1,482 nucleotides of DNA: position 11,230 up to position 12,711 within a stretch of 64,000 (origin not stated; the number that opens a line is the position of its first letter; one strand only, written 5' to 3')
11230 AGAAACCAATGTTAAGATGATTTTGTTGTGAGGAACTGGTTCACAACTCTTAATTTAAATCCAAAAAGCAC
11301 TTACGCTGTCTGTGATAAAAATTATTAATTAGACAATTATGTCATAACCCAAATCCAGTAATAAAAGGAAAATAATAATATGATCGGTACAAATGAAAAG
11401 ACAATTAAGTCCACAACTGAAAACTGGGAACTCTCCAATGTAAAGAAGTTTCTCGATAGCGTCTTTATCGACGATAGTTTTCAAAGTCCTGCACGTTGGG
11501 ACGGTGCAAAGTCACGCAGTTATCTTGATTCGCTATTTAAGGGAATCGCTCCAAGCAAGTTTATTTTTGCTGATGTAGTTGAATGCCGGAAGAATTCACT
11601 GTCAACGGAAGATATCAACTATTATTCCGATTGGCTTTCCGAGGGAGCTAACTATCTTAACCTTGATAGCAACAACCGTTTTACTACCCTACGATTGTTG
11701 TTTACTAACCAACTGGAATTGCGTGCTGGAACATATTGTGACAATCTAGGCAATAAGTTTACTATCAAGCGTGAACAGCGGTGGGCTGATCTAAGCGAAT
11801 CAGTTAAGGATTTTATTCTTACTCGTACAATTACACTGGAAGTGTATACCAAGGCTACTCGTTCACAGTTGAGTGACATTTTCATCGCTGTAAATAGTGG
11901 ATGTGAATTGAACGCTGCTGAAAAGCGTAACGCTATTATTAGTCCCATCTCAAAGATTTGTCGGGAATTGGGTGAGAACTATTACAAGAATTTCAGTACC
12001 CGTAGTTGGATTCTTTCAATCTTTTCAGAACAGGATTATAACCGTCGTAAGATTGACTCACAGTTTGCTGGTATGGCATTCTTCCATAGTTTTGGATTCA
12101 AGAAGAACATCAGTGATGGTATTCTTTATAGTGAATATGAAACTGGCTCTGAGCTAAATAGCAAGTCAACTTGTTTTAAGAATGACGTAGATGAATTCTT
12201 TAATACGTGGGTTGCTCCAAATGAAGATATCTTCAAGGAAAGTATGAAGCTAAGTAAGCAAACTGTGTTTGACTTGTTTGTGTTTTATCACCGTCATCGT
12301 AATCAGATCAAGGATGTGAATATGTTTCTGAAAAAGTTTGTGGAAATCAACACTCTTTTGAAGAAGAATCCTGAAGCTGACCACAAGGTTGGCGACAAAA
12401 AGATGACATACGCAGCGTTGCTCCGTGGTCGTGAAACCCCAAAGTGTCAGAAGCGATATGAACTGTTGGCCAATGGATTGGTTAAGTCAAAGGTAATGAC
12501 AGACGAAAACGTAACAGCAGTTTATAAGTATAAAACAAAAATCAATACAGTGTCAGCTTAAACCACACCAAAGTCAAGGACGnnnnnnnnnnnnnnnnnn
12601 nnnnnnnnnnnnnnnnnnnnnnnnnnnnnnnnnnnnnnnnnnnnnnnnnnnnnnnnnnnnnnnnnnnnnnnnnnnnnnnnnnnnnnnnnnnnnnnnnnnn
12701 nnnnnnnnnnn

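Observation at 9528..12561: Possible DNA-modification/anti-restriction island: opposite-strand Mom-like acyltransferase, divergently transcribed cytidine/dCMP-deaminase-fold enzyme, and a DUF262/ParB-like protein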

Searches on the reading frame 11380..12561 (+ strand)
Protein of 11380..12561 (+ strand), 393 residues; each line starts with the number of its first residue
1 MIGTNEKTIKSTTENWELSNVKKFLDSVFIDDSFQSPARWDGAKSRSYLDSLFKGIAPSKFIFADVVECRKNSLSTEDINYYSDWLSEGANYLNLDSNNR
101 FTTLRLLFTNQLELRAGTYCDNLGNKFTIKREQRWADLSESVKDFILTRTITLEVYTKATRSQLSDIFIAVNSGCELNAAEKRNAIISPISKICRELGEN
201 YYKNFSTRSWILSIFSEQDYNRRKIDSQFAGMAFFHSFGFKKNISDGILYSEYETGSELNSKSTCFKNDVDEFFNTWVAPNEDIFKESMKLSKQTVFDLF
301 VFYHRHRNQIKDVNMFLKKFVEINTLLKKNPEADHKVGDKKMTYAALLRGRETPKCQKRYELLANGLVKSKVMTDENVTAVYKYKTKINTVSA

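Call 3: search_protein_families(library=pfam, proteins=[window:11380-12561:+], max_evalue=0.1)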
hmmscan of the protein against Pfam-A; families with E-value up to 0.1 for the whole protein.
window:11380-12561:+ (393 aa): 0 families

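Call 4: search_protein_families(library=phrogs, proteins=[window:11380-12561:+], max_evalue=0.01)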
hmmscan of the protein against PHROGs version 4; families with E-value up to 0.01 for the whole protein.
window:11380-12561:+ (393 aa): 0 families

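Call 6: search_protein_families(library=padloc, proteins=[window:11380-12561:+], max_evalue=0.1)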
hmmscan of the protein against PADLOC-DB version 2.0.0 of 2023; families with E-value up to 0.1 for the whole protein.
window:11380-12561:+ (393 aa): 0 families

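Call 7: search_protein_families(library=ncbifam, proteins=[window:11380-12561:+], max_evalue=0.1)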
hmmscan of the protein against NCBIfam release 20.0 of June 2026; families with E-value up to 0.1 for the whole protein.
window:11380-12561:+ (393 aa): 0 families

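Call 11: search_dna_similar(query=window:11380-12561:+, collection=phages, mode=protein, max_rows=25, max_evalue=0.01)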
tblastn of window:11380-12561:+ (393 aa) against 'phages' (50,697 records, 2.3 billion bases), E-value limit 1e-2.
Records with a match: 1; places in all: 1; records where one place covers at least 80% of the query: 0.
Best place of each record, by identity: <60% 1.
By first word of the organism name: Synechococcus 1.
By host as written in the record: Synechococcus sp. WH8102 1.
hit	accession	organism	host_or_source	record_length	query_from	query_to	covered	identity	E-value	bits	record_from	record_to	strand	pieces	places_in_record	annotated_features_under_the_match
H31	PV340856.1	Synechococcus phage Sf-FS3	Synechococcus sp. WH8102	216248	79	387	79%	23.2%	2e-6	56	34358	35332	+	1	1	HNH Cas9-type domain-containing protein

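Call 13: get_annotated_region(hit=H31, flank=4000)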
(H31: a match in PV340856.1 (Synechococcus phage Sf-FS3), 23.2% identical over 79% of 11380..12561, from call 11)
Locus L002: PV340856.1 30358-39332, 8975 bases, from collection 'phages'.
description: Synechococcus phage Sf-FS3, complete genome.
organism: Synechococcus phage Sf-FS3 (NCBI taxid 3413219)
taxonomy: Viruses
host: Synechococcus sp. WH8102; source: Petrosia ficiformis pink cortex; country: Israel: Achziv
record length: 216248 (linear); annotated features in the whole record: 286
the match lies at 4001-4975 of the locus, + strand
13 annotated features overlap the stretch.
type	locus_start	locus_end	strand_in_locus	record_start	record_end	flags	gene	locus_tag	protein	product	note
CDS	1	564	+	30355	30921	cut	-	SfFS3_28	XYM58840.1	fe2OG dioxygenase domain-containing protein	-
CDS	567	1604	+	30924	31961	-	-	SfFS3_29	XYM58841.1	hypothetical protein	-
CDS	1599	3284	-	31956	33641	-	-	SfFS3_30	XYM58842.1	hypothetical protein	-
CDS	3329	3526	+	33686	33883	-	-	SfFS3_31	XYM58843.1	hypothetical protein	-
CDS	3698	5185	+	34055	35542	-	-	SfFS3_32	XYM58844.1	HNH Cas9-type domain-containing protein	-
CDS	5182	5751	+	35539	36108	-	-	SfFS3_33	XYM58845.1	hypothetical protein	-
CDS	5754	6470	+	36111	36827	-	-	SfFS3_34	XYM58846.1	2OG-Fe(II) oxygenase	-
CDS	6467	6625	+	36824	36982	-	-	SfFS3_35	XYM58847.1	hypothetical protein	-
CDS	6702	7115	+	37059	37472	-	-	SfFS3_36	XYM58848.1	hypothetical protein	Gp69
CDS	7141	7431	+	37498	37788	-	-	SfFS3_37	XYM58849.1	SlyX protein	-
CDS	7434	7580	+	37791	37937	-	-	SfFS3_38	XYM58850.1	hypothetical protein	-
CDS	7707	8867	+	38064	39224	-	-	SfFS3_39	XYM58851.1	helicase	-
CDS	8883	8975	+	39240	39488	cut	-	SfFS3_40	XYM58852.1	hypothetical protein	-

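Call 16: search_solved_structures(query=window:11380-12561:+, max_evalue=10, show_alignments=2)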
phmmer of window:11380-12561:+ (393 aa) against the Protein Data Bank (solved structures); distinct sequences matched with E-value up to 10: 0.

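Call 25: find_related_loci(query=window:11380-12561:+, collection=viral_contigs, flank=6000)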
Query window:11380-12561:+ (393 aa) in viral_contigs; peptide patterns used: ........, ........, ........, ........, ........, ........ (x = any residue, [..] = any of these).
12 stretches matched a pattern; 7 encode a relative of the query (tblastn E <= 1e-3); 7 distinct loci.
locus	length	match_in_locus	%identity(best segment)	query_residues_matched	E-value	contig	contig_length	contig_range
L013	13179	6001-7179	99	1-393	0e+0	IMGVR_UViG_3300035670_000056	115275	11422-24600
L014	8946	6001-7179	99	1-393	0e+0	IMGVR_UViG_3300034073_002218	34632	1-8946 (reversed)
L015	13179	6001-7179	89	1-393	0e+0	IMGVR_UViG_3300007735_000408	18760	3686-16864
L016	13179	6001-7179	89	1-393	0e+0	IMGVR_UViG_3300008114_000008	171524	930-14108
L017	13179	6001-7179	89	1-393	0e+0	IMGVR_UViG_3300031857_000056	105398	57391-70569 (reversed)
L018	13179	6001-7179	89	1-393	0e+0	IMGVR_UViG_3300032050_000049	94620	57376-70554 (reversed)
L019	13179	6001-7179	88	1-393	0e+0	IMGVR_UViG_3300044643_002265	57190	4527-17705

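Call 33: find_homologous_proteins(query=window:11380-12561:+, max_evalue=0.001)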
Query window:11380-12561:+ (393 aa): 104 proteins with E <= 0.001 among 2757 candidates.
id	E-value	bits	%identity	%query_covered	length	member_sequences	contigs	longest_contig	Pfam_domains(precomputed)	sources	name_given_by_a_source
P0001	2.2e-257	871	99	100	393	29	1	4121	-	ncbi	-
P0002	4.3e-231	785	89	100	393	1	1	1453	-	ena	-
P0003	1.0e-229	780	88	100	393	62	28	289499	-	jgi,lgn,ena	jgi:hypothetical protein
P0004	1.3e-229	780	89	100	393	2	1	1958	-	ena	-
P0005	1.7e-229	779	88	100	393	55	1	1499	-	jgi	jgi:hypothetical protein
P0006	8.3e-228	774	88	100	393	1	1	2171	-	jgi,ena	-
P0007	8.5e-222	754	87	99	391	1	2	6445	-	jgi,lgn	jgi:hypothetical protein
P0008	3.3e-202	690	77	100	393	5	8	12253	-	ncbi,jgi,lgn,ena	jgi:hypothetical protein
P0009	2.6e-188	644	72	99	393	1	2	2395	-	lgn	-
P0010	7.6e-166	570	90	73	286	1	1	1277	-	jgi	jgi:hypothetical protein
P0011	4.2e-163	561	88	73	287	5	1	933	-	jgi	jgi:hypothetical protein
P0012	2.1e-117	411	52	93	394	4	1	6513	-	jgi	-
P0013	1.4e-109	385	79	55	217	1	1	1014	-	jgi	-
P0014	6.3e-95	337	46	95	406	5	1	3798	-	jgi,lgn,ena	jgi:hypothetical protein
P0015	2.2e-93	331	46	93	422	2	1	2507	-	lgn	-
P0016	7.0e-93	330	46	95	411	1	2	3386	PF03235.20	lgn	-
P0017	9.0e-92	326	46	94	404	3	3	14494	-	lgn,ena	-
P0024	2.2e-86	308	42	95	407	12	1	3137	-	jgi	jgi:hypothetical protein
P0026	1.2e-75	273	40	93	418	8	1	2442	PF03235.20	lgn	-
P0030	3.4e-43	166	34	82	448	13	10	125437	-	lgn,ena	-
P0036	7.9e-41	159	31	88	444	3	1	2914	PF03235.20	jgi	jgi:hypothetical protein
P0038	5.0e-40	156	34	85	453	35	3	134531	-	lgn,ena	-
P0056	1.1e-36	145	31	88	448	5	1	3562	PF03235.20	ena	-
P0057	1.1e-36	145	34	77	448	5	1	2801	PF03235.20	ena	-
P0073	1.8e-34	138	32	88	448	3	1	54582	-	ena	-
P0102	6.4e-16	77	31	55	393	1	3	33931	PF03235.20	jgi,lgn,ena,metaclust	metaclust:\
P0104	3.2e-10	58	27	64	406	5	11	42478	-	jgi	jgi:hypothetical protein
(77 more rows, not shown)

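Call 35: search_solved_structures(query=A2, max_evalue=1, show_alignments=2)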
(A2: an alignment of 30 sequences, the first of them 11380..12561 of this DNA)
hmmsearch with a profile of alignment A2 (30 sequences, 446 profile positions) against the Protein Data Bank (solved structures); distinct sequences matched with E-value up to 1: 19.
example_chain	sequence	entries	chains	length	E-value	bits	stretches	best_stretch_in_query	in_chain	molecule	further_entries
7enh_A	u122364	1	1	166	0.0002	23.8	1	350-442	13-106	CRISPR-associated endonuclease Cas9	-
8hnt_A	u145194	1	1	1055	0.00077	21.9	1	340-441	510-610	CRISPR-associated endonuclease Cas9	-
9wn6_B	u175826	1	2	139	0.00086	21.8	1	379-442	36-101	CRISPR-associated endonuclease Cas9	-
6jhw_B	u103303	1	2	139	0.00086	21.8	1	379-442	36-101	CRISPR-associated endonuclease Cas9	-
5vgb_A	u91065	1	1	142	0.00087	21.8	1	379-442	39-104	CRISPR-associated endonuclease Cas9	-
9j1y_A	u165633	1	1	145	0.00099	21.6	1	380-442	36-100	CRISPR-associated endonuclease Cas9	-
9j1z_B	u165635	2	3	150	0.001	21.6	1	380-442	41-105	CRISPR-associated endonuclease Cas9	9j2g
6j9n_A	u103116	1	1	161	0.0017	20.8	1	378-442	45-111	CRISPR-associated endonuclease Cas9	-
8if0_X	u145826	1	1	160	0.0018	20.8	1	378-442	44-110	CRISPR-associated endonuclease Cas9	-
8f43_A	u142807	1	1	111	0.0042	19.5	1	382-442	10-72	CRISPR-associated endonuclease Cas9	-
7mpz_A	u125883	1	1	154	0.0054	19.2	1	380-442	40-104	CRISPR-associated endonuclease Cas9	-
10vb_A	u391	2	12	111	0.0065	18.9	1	382-442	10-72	CRISPR-associated endonuclease Cas9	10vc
6o56_A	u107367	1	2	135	0.087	15.2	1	349-442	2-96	CRISPR-associated endonuclease Cas9/Csn1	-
1rbt_A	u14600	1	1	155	0.64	12.3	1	346-431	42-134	RIBONUCLEASE H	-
6me0_C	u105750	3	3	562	0.78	12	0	380-434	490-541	Maturase reverse transcriptase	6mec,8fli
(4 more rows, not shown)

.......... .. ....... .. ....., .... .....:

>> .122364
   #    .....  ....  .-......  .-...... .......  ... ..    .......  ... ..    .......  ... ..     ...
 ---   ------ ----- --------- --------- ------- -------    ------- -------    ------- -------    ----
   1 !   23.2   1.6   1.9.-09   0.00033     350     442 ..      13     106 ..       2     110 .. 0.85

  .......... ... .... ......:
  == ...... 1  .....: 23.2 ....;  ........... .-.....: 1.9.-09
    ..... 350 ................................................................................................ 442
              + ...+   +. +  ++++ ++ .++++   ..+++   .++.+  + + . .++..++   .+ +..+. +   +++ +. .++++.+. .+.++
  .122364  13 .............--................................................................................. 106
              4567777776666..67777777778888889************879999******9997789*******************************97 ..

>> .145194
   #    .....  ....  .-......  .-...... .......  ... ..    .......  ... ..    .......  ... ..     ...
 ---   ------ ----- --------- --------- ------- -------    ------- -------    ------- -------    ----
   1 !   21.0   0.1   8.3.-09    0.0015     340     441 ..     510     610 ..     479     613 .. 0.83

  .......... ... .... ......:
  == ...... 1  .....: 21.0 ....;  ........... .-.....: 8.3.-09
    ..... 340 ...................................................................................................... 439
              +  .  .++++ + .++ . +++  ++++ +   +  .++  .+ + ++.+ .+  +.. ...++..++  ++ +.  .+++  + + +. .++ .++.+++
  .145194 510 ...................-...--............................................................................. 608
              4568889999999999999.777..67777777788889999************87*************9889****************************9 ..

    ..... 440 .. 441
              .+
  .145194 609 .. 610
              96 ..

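Call 36: search_protein_families(library=pfam, alignment_id=A2, max_evalue=0.01)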
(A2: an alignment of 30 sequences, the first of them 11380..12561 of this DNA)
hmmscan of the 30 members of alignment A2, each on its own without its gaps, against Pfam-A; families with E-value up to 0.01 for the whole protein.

A. member 1, window:11380-12561:+ (393 aa): 0 families

B. families by the number of members that match (of 30 scanned): 7 families
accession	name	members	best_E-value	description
PF03235.19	GmrSD_N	13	7.6e-08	GmrSD restriction endonuclease, N-terminal domain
PF13395.12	HNH_4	3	2.6e-06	HNH endonuclease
PF01844.29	HNH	2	1.3e-07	HNH endonuclease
PF14279.12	HNH_5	1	2.6e-06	HNH endonuclease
PF24208.1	Beta-tre_PLH30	1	0.0013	Endo-acting ulvan lyase beta-trefoil domain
PF13474.12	SnoaL_3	1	0.0046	SnoaL-like domain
PF18440.7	GlcNAc-1_reg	1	0.0084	Putative GlcNAc-1 phosphotransferase regulatory domain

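Call 38: find_encoding_contigs(protein=P0017, flank=7000, max_places=3)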
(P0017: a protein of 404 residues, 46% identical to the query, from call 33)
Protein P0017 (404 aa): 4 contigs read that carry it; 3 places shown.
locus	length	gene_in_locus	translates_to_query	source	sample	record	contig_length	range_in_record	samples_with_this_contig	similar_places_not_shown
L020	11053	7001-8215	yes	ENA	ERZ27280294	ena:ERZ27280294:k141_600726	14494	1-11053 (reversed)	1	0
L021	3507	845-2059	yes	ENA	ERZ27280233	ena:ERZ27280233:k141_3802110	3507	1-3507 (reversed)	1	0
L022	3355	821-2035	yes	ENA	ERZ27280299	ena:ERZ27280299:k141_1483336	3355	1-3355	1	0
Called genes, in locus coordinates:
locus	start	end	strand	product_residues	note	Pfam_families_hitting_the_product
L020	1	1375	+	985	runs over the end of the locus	-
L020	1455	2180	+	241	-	PF00149:Metallophos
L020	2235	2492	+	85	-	-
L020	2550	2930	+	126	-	-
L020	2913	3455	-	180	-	PF00719:Pyrophosphatase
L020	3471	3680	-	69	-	-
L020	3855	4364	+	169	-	PF00383:dCMP_cyt_deam_1, PF14437:MafB19-deam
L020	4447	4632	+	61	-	-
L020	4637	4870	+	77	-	-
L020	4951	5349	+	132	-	-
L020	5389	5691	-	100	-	-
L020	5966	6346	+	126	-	PF00583:Acetyltransf_1 (weak), PF13673:Acetyltransf_10 (weak), PF13508:Acetyltransf_7 (weak)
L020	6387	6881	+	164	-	-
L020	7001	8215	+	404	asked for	-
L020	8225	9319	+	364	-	PF01068:DNA_ligase_A_M, PF14743:DNA_ligase_OB_2 (weak)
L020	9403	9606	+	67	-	-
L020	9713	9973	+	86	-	-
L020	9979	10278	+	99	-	-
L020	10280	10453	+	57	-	-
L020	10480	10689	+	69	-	-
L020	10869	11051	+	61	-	?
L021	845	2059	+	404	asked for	-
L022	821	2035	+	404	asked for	-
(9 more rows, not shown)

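Call 39: find_encoding_contigs(protein=P0012, flank=7000, max_places=3)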
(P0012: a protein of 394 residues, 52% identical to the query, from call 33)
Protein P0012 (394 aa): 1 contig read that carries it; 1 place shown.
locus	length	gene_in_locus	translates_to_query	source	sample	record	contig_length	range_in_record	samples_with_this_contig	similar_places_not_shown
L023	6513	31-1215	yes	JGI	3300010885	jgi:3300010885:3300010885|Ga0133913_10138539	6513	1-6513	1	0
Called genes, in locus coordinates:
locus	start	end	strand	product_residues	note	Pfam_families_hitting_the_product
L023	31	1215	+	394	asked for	-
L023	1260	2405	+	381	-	PF01068:DNA_ligase_A_M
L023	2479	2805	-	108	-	-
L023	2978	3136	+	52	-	-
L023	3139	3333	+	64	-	-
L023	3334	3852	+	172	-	-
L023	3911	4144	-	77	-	PF13459:Fer4_15, PF13370:Fer4_13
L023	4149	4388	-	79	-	-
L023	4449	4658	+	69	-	PF04973:NMN_transporter (weak)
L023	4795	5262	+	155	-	-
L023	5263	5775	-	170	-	-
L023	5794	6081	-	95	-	-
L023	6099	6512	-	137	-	?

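Call 42: find_encoding_contigs(protein=P0030, flank=6000, max_places=2)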
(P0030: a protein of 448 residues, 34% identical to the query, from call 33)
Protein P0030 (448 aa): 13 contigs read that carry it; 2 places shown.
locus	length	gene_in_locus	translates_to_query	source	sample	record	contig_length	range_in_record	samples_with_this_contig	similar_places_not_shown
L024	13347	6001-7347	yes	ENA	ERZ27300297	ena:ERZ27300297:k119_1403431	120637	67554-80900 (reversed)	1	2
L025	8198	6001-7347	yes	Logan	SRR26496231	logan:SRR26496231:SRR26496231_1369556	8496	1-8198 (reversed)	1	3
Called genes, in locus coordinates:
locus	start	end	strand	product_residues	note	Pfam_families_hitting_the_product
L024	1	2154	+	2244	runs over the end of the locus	PF13884:Peptidase_S74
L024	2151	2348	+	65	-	-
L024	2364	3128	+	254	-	PF20043:DUF6445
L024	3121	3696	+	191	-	PF13640:2OG-FeII_Oxy_3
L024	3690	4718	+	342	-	-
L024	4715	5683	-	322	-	PF05268:GP38 (weak)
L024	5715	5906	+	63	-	-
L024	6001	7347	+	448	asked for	-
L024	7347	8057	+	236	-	PF13759:2OG-FeII_Oxy_5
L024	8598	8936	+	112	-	-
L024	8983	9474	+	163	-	-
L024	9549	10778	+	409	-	PF00270:DEAD, PF04851:ResIII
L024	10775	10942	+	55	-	-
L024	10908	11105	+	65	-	-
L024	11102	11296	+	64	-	-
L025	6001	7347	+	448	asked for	-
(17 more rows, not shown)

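Call 43: find_encoding_contigs(protein=P0038, flank=6000, max_places=2)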
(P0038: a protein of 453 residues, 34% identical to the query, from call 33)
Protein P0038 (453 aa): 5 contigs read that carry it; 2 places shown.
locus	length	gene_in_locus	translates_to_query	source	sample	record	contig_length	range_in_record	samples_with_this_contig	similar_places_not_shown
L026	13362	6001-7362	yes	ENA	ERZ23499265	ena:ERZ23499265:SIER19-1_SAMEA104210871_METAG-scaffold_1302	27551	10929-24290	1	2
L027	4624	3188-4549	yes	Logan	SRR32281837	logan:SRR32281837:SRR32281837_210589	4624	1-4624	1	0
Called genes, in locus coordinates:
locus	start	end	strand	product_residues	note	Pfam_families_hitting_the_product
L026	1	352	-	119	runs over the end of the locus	PF01467:CTP_transf_like (weak)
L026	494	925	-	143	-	-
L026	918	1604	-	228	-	PF01501:Glyco_transf_8 (weak)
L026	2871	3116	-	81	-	PF00462:Glutaredoxin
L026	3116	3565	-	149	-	PF11056:UvsY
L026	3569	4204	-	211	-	-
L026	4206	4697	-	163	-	PF23849:Phage_TTP_2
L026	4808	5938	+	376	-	PF14236:DruA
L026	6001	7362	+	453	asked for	-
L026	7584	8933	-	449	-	PF07068:Gp23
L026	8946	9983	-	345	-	PF25623:T4_CASP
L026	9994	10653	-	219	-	PF03420:Peptidase_S77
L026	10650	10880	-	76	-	-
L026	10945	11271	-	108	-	-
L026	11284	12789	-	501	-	PF07230:Portal_T4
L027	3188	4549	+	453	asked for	-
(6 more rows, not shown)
